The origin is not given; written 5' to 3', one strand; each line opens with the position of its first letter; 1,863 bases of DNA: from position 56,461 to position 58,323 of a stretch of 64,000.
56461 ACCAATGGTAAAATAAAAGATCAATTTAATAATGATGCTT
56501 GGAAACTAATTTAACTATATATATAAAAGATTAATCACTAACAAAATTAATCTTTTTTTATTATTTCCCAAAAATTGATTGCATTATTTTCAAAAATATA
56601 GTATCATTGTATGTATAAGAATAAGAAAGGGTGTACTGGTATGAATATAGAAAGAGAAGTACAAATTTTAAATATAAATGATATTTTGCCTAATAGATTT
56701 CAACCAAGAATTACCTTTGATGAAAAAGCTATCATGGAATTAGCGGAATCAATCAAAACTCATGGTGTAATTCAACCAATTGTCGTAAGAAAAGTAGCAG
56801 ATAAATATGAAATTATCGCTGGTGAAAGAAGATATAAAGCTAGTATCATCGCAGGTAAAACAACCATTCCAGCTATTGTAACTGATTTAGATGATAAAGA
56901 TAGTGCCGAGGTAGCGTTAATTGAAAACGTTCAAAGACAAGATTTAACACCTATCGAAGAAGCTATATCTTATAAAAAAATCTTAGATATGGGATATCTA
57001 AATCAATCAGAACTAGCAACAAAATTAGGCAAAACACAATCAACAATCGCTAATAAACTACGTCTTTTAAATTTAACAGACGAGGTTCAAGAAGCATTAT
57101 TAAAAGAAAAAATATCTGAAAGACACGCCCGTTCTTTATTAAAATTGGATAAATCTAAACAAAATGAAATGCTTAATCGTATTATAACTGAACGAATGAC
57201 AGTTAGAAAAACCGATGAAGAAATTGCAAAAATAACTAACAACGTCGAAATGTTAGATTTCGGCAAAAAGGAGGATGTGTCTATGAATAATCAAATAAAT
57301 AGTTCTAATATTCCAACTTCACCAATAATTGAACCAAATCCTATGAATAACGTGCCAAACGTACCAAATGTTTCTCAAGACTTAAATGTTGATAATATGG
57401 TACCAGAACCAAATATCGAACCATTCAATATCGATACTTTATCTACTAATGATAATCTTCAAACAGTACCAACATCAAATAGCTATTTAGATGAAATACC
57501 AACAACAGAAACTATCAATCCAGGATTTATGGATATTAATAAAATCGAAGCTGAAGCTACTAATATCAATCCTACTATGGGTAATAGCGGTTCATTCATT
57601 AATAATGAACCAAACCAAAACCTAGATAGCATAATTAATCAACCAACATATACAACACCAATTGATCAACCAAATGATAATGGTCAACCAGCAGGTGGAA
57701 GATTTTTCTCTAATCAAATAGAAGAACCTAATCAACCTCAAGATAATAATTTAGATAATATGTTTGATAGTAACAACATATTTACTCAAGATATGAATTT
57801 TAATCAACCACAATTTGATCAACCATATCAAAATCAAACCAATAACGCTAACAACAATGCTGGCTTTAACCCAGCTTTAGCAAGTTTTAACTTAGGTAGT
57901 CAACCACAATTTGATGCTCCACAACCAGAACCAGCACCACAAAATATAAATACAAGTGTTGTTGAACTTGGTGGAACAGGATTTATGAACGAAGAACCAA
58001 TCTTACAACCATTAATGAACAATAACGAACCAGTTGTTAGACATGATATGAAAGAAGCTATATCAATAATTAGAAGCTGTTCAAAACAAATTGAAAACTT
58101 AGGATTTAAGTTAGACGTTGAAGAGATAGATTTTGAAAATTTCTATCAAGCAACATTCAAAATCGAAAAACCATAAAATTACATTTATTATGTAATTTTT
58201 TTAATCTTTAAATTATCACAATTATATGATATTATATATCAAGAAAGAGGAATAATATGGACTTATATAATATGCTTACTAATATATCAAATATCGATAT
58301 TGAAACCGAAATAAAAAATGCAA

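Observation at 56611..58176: Second ParB/Noc-like protein with a ~300-residue N/Q/P-rich, prion-like low-complexity linker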

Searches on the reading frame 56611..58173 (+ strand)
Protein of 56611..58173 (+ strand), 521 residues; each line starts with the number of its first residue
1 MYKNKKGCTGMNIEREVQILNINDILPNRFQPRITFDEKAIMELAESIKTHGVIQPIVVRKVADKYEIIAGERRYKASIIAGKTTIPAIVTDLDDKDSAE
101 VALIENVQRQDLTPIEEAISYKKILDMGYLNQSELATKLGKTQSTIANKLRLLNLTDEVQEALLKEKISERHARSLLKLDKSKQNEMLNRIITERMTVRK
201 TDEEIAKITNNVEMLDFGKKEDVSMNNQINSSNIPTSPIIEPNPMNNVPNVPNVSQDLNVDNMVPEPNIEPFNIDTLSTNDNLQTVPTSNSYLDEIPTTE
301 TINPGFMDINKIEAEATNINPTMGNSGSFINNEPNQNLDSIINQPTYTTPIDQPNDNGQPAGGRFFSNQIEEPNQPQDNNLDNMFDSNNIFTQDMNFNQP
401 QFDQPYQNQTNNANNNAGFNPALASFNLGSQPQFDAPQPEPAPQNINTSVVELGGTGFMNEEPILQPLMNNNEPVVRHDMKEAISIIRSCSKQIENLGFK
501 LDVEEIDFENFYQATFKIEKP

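Call 4: search_protein_families(library=pfam, proteins=[window:56611-58173:+], max_evalue=0.01)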
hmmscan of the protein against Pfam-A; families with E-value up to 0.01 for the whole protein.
window:56611-58173:+ (521 aa): 3 families
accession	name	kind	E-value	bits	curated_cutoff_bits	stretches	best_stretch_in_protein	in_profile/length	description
PF02195.25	ParB_N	-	5.9e-33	113.2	26.3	1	16-108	2-95/95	ParB N-terminal domain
PF17762.8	HTH_ParB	-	7.9e-32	109.9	22.6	1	110-209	1-101/102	ParB HTH domain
PF08535.16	KorB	-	0.0027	18.1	22.3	1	130-185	4-59/89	KorB domain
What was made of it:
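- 56656..56934 (+): ParB-type N-terminal (CTP-binding) domain, with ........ at 56821-56844 and ENVQRQ at 56923-56940. Pfam ParB_N E 6e-33 (call 4).
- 56938..57237 (+): HTH DNA-binding domain, with the recognition segment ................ (57028-57075) and SERHAR (57115-57132). Specificity residues are Q, K, N, R. Pfam HTH_ParB E 8e-32 (call 4).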

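Call 7: search_protein_families(library=ncbifam, proteins=[window:56611-58173:+], max_evalue=0.01)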
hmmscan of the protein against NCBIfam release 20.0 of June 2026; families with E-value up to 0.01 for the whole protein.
window:56611-58173:+ (521 aa): 8 families
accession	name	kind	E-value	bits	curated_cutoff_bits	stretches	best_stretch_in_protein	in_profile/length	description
TIGR04285.1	nucleoid_noc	exception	3.2e-84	282.3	315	1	16-225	1-211/255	nucleoid occlusion protein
TIGR00180.1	parB_part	domain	3.1e-53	180.3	58.45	1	14-191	2-185/186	ParB/RepB/Spo0J family partition protein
TIGR03734.1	PRTRC_parB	hypoth_equivalog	1.4e-42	146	278.6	1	31-215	7-196/555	PRTRC system ParB family protein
TIGR03454.1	partition_RepB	equivalog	3.4e-17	62.8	201.5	1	18-152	65-200/325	plasmid partitioning protein RepB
NF010406.0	PRK13832.1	subfamily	7.1e-15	54.5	640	1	36-154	24-143/578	plasmid partitioning protein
NF010440.0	PRK13866.1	equivalog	2.4e-08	33.5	522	1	40-131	89-182/336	plasmid partitioning protein RepB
NF010252.0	PRK13698.1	equivalog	0.0004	19.4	274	1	37-125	85-171/323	ParB/RepB/Spo0J family plasmid partition protein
NF053625.1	SerKinSerKArch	equivalog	0.00041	19.6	380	1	37-97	31-94/244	ADP-dependent L-serine kinase SerK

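Call 9: search_solved_structures(query=window:56611-58173:+, max_evalue=0.001, show_alignments=4)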
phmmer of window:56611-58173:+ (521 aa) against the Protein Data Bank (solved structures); distinct sequences matched with E-value up to 0.001: 14.
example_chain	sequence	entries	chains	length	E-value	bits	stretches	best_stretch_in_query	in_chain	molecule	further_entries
7ng0_A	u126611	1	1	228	1e-59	206.4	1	16-213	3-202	Nucleoid occlusion protein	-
7nfu_A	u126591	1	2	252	2.5e-59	205.1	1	15-212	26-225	Nucleoid occlusion protein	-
7ol9_A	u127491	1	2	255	9.9e-51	176.8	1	15-210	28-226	Nucleoid occlusion protein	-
4umk_A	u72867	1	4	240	1.8e-47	166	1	17-206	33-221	PROBABLE CHROMOSOME-PARTITIONING PROTEIN PARB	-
1vz0_A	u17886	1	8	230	3.4e-46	161.8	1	20-202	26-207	Chromosome-partitioning protein Spo0J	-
6sdk_A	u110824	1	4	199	1.1e-45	160.1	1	17-210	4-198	Stage 0 sporulation protein J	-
7bnk_A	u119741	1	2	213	3.5e-42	148.6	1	20-207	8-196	ParB family protein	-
7bnr_A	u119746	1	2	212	2.2e-41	146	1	21-207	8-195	ParB family protein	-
7o0n_A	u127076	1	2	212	2.3e-41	145.9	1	20-207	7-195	ParB family protein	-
6t1f_A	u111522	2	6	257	1.8e-34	123.1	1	26-207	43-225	Chromosome-partitioning protein ParB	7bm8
6y93_A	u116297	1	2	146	2.1e-25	93.2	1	97-210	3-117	Nucleoid occlusion protein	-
6s6h_A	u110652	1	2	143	6.4e-15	58.7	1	100-207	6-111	Chromosome-partitioning protein ParB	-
8qa8_A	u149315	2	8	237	1.4e-12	50.9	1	30-167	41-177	Transcriptional repressor protein KorB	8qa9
1r71_A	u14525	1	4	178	1.5e-05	27.8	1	74-168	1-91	Transcriptional repressor protein korB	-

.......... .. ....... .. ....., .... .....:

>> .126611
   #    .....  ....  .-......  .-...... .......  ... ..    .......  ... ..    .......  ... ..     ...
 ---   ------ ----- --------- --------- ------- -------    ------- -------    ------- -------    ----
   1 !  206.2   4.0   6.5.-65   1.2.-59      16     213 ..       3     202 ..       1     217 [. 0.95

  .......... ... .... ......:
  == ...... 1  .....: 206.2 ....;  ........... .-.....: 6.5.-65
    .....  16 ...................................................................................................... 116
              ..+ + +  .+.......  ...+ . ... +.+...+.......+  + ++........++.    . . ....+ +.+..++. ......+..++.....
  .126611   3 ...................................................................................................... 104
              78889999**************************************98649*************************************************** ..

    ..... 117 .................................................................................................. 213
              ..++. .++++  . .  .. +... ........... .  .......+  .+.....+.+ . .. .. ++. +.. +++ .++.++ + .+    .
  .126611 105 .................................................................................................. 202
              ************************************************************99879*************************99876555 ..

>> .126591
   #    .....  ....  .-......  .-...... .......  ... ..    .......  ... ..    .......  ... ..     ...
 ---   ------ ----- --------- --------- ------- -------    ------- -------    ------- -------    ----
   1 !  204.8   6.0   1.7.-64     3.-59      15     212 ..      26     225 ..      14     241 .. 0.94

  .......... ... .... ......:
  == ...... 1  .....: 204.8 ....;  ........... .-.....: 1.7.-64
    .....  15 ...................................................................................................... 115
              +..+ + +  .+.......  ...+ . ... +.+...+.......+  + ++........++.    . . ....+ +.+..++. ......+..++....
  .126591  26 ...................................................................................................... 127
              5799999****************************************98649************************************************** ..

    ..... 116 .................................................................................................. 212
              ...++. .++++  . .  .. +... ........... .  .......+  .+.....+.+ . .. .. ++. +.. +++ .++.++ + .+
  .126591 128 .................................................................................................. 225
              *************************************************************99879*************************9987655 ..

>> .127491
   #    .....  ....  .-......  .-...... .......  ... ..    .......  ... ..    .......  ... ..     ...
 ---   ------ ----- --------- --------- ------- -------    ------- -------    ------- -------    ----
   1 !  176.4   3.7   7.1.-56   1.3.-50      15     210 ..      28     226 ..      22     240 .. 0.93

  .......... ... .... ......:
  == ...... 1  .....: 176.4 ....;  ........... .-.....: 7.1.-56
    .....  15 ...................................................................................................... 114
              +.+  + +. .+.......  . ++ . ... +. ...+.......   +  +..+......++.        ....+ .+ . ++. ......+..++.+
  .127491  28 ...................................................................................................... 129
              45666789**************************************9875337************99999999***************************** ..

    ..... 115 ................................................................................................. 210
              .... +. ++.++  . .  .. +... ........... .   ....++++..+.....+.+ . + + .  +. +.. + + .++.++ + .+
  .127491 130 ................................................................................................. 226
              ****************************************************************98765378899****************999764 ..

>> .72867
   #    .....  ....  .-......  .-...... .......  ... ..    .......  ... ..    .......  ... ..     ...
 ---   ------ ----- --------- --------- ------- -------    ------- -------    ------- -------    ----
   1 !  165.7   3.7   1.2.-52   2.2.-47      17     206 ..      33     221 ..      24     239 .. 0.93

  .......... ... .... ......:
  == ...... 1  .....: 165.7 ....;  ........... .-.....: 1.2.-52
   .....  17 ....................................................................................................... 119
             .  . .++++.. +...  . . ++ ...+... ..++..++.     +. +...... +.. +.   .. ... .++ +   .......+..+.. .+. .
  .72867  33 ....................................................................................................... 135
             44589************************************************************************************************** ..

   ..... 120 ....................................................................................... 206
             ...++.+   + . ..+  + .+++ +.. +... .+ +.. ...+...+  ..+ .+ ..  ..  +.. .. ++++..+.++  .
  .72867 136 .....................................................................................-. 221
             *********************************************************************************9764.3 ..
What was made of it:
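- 56656..56934 (+): Aligned to the Noc structures 7NG0, 7NFU and 7OL9 (call 9).
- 56938..57237 (+): Alignment to Noc (call 9).
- On Noc (nucleoid occlusion protein): Aligned to Noc structures (call 9).
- The best PDB hits are Noc (7NG0 E 1e-59, 7NFU, 7OL9), ahead of all ParBs (call 9).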

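Call 11: find_homologous_proteins(query=window:56611-58173:+, max_evalue=1e-10)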
Query window:56611-58173:+ (521 aa): 8000 proteins with E <= 1e-10 among 8000 candidates; the best 120 are listed.
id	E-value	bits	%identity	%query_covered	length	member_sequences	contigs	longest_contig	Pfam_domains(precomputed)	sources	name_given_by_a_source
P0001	0.0e+0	1107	100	98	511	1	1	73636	PF17762.9,PF02195.27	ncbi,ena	-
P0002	9.9e-174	597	63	98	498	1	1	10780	PF17762.9,PF02195.27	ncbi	-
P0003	4.6e-149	516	56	98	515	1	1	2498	PF17762.9,PF02195.27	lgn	-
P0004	3.8e-147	510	55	98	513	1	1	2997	PF17762.9,PF02195.27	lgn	-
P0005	2.1e-118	415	75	44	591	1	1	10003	PF17762.9,PF02195.27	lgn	-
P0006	2.6e-116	408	83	39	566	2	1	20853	PF17762.9,PF02195.27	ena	-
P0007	1.4e-114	402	47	98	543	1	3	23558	PF17762.9,PF02195.27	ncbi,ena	-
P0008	2.9e-114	401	83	38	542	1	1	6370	PF17762.9,PF02195.27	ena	-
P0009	7.0e-114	400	83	38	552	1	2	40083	PF17762.9,PF02195.27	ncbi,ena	-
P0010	3.5e-113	398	73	48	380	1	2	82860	PF17762.9,PF02195.27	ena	-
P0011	2.7e-112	395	47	98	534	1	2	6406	PF17762.9,PF02195.27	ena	-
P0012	3.5e-111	391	44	97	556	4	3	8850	PF17762.9,PF02195.27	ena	-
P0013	1.1e-110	389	44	97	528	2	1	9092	PF17762.9,PF02195.27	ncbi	-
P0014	1.8e-110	389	47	98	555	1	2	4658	PF17762.9,PF02195.27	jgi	-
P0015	2.2e-110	388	44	97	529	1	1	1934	PF17762.9,PF02195.27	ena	-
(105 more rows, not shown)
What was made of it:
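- Checked: Public gene calls also use 511 aa (P0001, call 11).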

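Call 20: find_related_loci(query=A1, collection=genome_contigs, flank=6000)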
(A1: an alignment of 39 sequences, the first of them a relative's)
Query A1 (511 aa) in genome_contigs; peptide patterns used: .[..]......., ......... (x = any residue, [..] = any of these).
600 stretches matched a pattern (row limit reached: there are more); 599 encode a relative of the query (tblastn E <= 1e-3); the best 80 are kept; 80 distinct loci.
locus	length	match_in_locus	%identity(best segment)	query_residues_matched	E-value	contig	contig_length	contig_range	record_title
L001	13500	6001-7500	46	5-510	1e-118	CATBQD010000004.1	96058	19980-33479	MAG: uncultured Bacilli bacterium isolate extra-SRR5927706.69_1677798363 genome assembly, contig: NODE_115_length_96058_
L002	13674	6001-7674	44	5-510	1e-114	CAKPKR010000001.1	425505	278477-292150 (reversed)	MAG: uncultured Bacilli bacterium isolate REFINED_METABAT215_TOP10_CONTIGS_1500_ASSEMBLY_K77_MERGED__Hadza_MoBio_hadza-E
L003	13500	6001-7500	45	5-510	1e-114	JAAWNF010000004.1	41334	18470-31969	MAG: Bacilli bacterium isolate ABMPRH_22_1 SL341410_scaffold_1343, whole genome shotgun sequence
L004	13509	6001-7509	44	1-510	4e-109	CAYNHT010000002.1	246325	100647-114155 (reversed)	MAG TPA_asm: uncultured Muribaculaceae bacterium isolate SRP241341_co1_139 genome assembly, contig: NODE_34_length_24632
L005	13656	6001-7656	44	1-510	8e-107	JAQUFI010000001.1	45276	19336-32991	MAG: Bacilli bacterium isolate STCSWMC_198 NODE_1566_length_45276_cov_3.829697_ST_CSWMC, whole genome shotgun sequence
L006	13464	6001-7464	45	10-510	6e-106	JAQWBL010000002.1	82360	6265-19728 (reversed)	MAG: Bacilli bacterium isolate STF2_219 NODE_481_length_82360_cov_6.728114_Sandtown_F2, whole genome shotgun sequence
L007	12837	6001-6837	63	1-309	1e-105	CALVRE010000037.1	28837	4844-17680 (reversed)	MAG: uncultured Bacilli bacterium isolate E10__bin82 genome assembly, contig: E10__k127_2140949, whole genome shotgun se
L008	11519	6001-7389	47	4-510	1e-116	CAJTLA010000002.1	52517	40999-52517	MAG TPA_asm: uncultured Bacilli bacterium isolate MGBC102946 genome assembly, contig: MGBC102946.2, whole genome shotgun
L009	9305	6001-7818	58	1-510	5e-101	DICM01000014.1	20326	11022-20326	MAG TPA_asm: Bacillales bacterium UBA5026 UBA5026_contig_1451, whole genome shotgun sequence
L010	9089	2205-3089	62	1-263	8e-101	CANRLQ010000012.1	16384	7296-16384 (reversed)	MAG: uncultured Bacilli bacterium isolate Lapin-011__bin79 genome assembly, contig: Lapin-011__NODE_3631_length_16384_co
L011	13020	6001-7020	57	3-309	8e-99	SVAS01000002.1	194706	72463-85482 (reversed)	MAG: Bacillota bacterium isolate SIG208 NODE_1121_length_194706_cov_14.702368, whole genome shotgun sequence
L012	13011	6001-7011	54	1-336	2e-98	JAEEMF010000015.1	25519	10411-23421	MAG: Bacilli bacterium isolate Tb.RUG.233 k141_1908316_flag=1_multi=53.0000_len=25519, whole genome shotgun sequence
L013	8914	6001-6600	77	4-202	2e-95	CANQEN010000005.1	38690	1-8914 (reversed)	MAG: uncultured Bacilli bacterium isolate Lapin-007__bin2 genome assembly, contig: Lapin-007__NODE_277_length_38690_cov_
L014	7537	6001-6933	54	10-343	8e-94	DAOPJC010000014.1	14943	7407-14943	MAG TPA_asm: Bacilli bacterium isolate AMR_MDS_3287 NODE_4199_length_14943_cov_7.255844, whole genome shotgun sequence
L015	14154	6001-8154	70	1-510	6e-92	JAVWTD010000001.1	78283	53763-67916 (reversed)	MAG: Bacilli bacterium isolate CGS3Y3-bin41 NODE_174_length_78283_cov_14.677686, whole genome shotgun sequence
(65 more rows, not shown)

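Call 37: find_encoding_contigs(protein=P0001, flank=3000, max_places=3)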
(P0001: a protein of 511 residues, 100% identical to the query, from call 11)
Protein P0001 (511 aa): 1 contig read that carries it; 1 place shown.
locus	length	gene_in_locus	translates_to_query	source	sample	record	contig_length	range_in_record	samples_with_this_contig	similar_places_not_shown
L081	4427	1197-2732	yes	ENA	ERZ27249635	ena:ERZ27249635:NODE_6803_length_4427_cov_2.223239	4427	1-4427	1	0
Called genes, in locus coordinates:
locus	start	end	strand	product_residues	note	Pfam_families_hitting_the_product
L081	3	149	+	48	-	?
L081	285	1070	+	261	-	-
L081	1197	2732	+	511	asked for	PF02195:ParB_N, PF17762:HTH_ParB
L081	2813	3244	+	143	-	-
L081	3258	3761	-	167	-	PF13560:HTH_31, PF01381:HTH_3, PF12844:HTH_19, PF13443:HTH_26 (weak)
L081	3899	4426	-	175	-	?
